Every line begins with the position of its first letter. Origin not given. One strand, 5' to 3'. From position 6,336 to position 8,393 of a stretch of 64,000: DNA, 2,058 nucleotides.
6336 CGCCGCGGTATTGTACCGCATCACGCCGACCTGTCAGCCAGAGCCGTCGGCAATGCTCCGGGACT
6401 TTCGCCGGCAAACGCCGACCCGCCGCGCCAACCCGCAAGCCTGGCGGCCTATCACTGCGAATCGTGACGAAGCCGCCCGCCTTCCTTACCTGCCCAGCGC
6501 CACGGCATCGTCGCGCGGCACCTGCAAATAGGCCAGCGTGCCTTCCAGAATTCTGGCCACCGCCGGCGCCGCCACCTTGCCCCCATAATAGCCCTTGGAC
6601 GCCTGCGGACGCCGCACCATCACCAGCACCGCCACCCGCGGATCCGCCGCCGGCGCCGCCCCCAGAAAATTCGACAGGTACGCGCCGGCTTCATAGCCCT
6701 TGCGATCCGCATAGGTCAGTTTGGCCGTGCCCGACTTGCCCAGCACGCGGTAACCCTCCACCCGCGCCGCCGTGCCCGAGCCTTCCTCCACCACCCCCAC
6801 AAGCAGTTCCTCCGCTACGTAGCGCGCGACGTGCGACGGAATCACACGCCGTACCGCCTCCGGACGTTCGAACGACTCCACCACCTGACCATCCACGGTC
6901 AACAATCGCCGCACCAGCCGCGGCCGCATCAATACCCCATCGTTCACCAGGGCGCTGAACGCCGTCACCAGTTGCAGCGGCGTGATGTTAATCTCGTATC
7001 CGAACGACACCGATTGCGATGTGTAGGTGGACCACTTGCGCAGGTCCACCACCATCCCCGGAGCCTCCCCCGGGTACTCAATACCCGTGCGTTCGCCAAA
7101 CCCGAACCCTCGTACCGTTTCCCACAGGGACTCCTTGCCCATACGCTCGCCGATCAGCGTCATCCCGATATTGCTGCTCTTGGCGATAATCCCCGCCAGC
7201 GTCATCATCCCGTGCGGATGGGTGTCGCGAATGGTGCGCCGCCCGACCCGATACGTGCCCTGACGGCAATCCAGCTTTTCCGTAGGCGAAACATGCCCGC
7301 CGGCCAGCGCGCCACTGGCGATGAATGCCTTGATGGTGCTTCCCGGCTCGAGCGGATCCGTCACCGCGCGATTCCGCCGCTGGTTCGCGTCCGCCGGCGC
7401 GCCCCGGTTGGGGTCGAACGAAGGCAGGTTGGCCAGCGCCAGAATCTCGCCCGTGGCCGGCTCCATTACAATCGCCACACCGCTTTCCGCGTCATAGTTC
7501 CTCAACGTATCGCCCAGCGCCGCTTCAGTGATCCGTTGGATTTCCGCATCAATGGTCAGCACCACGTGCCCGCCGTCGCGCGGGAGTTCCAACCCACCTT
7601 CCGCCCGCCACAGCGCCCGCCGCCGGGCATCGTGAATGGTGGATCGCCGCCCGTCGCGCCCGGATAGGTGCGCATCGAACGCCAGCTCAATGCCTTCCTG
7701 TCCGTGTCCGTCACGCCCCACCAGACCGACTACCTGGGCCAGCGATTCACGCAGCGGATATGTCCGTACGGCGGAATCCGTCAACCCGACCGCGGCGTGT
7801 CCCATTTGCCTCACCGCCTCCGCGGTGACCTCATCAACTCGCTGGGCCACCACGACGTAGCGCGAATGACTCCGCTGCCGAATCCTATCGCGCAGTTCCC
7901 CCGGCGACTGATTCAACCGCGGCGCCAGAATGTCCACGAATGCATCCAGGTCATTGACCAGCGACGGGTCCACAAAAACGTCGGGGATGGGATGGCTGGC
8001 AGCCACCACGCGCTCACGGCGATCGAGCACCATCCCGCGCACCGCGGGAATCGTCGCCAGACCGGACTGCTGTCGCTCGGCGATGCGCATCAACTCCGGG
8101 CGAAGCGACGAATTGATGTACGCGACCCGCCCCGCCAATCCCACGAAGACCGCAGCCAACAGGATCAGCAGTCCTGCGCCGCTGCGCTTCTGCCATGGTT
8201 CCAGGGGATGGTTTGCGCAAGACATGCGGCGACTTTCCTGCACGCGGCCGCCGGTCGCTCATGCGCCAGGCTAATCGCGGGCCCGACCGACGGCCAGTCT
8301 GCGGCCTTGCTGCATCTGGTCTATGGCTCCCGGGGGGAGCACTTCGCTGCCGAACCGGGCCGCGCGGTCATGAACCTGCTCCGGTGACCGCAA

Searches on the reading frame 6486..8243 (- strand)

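Call 55: search_protein_families(library=pfam, proteins=[window:6486-8243:-], max_evalue=0.00001)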
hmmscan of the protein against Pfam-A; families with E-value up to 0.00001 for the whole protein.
window:6486-8243:- (585 aa): 2 families
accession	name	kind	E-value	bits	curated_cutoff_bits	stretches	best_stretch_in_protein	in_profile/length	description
PF00905.27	Transpeptidase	-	8.2e-73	245.6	22.1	1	255-567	1-299/299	Penicillin binding protein transpeptidase domain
PF03717.20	PBP_dimer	-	5.1e-15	56.8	24.4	1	65-212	2-177/180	Penicillin-binding Protein dimerisation domain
